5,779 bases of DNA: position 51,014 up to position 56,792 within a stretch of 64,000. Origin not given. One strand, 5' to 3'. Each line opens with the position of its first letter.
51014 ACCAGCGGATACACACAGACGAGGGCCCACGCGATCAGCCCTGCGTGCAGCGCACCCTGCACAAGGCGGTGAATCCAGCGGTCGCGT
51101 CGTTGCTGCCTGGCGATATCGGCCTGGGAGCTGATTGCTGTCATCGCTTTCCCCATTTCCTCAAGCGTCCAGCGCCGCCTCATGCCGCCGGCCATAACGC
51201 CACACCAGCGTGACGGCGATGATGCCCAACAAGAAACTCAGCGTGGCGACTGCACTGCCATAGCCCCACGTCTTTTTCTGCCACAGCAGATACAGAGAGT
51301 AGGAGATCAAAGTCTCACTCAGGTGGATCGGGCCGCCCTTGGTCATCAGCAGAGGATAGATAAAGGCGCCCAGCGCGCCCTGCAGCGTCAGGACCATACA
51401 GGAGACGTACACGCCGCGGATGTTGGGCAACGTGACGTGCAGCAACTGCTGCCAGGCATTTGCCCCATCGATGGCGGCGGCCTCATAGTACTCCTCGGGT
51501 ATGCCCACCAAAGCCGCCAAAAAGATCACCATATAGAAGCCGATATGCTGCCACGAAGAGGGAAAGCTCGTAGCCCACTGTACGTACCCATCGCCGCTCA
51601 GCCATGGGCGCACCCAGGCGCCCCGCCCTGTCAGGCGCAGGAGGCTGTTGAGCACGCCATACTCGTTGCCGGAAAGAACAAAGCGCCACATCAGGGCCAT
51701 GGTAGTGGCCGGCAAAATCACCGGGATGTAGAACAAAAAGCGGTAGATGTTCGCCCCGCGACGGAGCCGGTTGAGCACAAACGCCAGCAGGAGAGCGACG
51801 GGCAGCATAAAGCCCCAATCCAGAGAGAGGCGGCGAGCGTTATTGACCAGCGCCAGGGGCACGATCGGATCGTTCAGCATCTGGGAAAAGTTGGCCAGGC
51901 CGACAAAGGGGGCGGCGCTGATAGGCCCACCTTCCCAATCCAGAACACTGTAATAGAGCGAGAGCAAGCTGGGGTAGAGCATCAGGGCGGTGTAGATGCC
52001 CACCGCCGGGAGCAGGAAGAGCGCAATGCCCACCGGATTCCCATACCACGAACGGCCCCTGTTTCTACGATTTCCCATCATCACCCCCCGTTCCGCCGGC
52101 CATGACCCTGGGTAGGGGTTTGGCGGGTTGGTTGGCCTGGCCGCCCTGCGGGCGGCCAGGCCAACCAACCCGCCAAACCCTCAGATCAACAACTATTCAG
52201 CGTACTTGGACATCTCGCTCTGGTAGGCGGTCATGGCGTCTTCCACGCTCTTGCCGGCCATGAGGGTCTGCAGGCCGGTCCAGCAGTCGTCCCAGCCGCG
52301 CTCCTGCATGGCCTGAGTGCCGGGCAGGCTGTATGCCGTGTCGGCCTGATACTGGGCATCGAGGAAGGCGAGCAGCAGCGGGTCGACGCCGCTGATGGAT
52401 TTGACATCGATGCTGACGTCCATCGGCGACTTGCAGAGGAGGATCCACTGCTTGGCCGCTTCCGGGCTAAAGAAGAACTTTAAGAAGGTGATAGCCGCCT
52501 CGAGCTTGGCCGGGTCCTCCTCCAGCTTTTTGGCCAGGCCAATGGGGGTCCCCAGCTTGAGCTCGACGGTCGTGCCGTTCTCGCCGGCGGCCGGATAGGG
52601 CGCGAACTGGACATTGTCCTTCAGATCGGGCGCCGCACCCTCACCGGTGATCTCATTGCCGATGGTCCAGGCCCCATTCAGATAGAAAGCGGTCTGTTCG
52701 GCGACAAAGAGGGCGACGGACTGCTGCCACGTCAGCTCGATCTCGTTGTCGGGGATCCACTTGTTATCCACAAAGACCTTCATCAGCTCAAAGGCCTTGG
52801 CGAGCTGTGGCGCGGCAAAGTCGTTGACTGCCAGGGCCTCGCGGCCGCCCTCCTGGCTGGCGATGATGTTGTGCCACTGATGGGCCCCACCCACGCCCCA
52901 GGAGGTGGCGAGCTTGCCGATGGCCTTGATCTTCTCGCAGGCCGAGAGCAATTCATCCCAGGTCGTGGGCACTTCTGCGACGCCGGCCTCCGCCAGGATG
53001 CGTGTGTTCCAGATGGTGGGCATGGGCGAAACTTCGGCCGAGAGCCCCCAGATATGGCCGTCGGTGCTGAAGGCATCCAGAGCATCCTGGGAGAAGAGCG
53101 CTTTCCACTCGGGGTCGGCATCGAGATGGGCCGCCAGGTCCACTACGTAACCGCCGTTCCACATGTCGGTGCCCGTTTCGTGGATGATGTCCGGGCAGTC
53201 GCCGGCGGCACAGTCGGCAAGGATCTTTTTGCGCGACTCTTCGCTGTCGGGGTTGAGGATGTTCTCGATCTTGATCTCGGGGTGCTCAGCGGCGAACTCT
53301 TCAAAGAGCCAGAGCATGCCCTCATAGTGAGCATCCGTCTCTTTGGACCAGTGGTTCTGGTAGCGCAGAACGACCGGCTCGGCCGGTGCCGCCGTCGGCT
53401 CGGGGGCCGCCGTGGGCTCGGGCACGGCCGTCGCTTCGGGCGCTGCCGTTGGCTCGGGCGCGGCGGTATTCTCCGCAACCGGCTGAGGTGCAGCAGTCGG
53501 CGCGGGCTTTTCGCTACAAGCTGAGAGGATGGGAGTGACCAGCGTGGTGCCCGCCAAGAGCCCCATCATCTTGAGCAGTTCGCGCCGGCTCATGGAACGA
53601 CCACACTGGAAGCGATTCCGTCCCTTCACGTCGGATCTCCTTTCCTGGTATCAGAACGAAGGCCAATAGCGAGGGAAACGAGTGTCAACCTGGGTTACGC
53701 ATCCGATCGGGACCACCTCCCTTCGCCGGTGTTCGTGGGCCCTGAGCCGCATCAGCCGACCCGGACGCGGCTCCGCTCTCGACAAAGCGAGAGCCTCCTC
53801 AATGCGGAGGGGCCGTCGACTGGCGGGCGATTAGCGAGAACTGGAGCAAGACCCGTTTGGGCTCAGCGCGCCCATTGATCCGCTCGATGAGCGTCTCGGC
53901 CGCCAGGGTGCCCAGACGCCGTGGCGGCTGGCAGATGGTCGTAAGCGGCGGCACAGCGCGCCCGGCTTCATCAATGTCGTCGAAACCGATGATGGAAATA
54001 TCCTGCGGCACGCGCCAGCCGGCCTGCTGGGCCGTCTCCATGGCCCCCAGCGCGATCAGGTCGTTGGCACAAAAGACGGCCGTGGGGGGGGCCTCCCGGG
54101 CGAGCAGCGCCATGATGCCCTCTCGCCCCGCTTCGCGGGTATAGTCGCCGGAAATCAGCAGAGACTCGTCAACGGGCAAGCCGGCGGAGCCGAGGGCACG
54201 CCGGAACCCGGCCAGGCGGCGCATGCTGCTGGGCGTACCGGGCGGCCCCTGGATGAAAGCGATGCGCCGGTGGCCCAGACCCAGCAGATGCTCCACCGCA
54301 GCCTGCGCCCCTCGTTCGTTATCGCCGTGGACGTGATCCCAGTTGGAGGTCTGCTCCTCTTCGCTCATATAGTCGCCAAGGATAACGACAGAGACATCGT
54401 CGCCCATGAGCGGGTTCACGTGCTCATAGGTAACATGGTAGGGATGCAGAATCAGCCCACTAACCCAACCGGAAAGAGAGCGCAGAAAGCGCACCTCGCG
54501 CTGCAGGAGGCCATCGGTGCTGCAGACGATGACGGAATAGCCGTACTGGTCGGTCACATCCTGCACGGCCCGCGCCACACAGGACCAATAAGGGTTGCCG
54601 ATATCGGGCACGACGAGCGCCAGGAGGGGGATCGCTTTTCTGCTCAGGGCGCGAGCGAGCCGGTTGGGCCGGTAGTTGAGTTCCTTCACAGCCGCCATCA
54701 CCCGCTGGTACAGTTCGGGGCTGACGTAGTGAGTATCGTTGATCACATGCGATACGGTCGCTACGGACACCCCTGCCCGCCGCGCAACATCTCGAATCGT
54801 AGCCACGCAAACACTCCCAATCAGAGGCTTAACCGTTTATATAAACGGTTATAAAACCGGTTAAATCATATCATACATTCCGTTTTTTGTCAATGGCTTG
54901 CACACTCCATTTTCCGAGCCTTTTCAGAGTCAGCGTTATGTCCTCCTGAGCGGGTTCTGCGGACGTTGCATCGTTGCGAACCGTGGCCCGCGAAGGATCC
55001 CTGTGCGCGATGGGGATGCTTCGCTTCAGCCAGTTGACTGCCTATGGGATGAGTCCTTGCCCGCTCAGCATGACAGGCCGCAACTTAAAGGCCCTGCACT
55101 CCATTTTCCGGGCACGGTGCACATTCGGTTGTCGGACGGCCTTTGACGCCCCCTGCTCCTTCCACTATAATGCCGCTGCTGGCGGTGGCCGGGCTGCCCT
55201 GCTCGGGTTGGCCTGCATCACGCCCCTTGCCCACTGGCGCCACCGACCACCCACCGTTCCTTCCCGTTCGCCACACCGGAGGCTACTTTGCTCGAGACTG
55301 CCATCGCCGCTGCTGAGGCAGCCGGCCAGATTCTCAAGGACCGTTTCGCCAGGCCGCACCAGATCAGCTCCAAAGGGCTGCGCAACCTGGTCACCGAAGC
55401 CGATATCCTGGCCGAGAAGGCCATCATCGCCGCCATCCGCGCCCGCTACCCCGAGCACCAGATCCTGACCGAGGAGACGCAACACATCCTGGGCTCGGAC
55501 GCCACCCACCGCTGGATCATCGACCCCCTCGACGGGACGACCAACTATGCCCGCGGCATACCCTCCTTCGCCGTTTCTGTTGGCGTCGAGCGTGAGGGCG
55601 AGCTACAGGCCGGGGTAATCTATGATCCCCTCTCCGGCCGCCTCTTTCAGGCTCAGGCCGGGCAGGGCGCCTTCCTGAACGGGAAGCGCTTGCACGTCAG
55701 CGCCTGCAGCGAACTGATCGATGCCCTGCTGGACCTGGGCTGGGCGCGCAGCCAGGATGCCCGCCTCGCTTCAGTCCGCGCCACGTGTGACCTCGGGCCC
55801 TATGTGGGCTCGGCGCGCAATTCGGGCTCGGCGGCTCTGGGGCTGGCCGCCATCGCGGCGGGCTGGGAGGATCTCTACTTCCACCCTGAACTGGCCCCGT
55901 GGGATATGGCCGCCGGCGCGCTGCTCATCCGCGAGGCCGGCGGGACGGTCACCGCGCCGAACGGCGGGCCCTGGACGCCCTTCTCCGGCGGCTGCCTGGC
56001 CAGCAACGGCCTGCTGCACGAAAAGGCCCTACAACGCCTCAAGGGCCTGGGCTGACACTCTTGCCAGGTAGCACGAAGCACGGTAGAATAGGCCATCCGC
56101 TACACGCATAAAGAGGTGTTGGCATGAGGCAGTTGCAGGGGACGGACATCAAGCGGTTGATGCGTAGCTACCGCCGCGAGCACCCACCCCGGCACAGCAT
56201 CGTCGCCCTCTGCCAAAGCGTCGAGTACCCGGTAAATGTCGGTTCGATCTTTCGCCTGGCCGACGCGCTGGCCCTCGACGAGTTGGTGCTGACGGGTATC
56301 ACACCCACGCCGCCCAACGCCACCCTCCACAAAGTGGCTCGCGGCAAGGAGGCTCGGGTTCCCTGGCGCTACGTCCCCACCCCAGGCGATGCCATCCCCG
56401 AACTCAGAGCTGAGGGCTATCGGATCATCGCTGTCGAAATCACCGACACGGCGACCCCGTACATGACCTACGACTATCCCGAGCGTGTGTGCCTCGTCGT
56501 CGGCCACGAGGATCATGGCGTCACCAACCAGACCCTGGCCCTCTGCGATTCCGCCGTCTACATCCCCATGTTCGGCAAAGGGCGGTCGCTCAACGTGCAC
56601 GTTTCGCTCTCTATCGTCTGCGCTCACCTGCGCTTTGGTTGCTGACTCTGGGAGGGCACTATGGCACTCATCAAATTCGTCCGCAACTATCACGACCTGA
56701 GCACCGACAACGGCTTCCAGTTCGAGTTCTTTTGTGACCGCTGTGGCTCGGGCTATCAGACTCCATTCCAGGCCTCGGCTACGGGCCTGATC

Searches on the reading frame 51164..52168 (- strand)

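Call 40: search_protein_families(library=pfam, proteins=[window:51164-52168:-], max_evalue=0.00001)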
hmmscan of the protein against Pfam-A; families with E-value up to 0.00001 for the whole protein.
window:51164-52168:- (335 aa): 1 family
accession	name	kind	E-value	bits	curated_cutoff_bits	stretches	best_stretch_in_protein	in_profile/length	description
PF00528.27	BPD_transp_1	-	2.1e-17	63.9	26.4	1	122-321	2-173/184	Binding-protein-dependent transport system inner membrane component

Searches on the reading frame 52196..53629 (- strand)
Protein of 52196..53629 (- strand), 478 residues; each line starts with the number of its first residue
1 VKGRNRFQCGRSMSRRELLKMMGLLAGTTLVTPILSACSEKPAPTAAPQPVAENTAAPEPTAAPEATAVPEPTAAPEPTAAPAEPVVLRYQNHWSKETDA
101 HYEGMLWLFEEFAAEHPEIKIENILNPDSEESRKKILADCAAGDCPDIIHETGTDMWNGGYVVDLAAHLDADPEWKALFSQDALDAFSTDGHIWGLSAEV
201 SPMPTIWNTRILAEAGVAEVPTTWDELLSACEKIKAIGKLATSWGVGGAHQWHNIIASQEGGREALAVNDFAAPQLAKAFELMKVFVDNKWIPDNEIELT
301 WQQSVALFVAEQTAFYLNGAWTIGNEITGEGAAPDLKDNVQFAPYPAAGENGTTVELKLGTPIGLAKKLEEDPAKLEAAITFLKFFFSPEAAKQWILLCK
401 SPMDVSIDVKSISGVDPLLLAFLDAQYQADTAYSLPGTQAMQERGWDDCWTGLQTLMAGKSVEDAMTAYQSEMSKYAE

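Call 40: search_protein_families(library=pfam, proteins=[window:52196-53629:-], max_evalue=0.00001)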
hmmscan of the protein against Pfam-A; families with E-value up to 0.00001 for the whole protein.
window:52196-53629:- (478 aa): 2 families
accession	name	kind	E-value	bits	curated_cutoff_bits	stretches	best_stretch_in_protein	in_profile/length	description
PF01547.30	SBP_bac_1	-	8.1e-27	95.4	26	1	108-393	13-307/307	Bacterial extracellular solute-binding protein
PF13416.11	SBP_bac_8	-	4e-26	92.9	27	1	108-396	2-253/279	Bacterial extracellular solute-binding protein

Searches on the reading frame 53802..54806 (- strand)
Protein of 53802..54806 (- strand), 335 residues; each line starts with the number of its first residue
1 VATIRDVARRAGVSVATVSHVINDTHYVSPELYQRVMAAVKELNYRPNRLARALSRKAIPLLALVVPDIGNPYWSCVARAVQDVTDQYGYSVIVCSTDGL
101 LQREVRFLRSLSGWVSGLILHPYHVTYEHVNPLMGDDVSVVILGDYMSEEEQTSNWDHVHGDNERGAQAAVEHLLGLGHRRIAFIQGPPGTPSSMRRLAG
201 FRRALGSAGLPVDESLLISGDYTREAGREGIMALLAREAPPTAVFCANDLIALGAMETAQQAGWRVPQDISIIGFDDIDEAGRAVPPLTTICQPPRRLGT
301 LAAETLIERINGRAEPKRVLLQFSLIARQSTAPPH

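Call 64: search_protein_families(library=pfam, proteins=[window:53802-54806:-], max_evalue=0.0001)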
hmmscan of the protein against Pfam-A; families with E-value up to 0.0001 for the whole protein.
window:53802-54806:- (335 aa): 4 families
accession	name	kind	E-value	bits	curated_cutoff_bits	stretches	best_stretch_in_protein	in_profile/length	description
PF13377.12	Peripla_BP_3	-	4.7e-43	147.6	26.5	1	171-331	1-167/167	Periplasmic binding protein-like domain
PF00532.27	Peripla_BP_1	-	3.5e-26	92.8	22.2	1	62-328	4-280/281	Periplasmic binding proteins and sugar binding domain of LacI family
PF00356.27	LacI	-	4.2e-21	74.9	27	1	3-48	1-46/46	Bacterial regulatory proteins, lacI family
PF13407.12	Peripla_BP_4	-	7.8e-18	65.4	35.1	1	63-313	2-257/258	Periplasmic binding protein domain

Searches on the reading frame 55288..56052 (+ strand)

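Call 64: search_protein_families(library=pfam, proteins=[window:55288-56052:+], max_evalue=0.0001)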
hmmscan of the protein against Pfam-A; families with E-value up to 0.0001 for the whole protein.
window:55288-56052:+ (255 aa): 1 family
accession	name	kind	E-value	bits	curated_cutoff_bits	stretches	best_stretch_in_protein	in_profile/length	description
PF00459.30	Inositol_P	-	1.6e-66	225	27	1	2-250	6-265/271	Inositol monophosphatase family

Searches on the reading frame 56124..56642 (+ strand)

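Call 64: search_protein_families(library=pfam, proteins=[window:56124-56642:+], max_evalue=0.0001)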
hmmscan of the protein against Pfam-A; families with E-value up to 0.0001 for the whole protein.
window:56124-56642:+ (173 aa): 1 family
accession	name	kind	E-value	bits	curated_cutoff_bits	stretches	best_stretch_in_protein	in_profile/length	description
PF00588.24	SpoU_methylase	-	2.8e-33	115.4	29.7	1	27-166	3-141/142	SpoU rRNA Methylase family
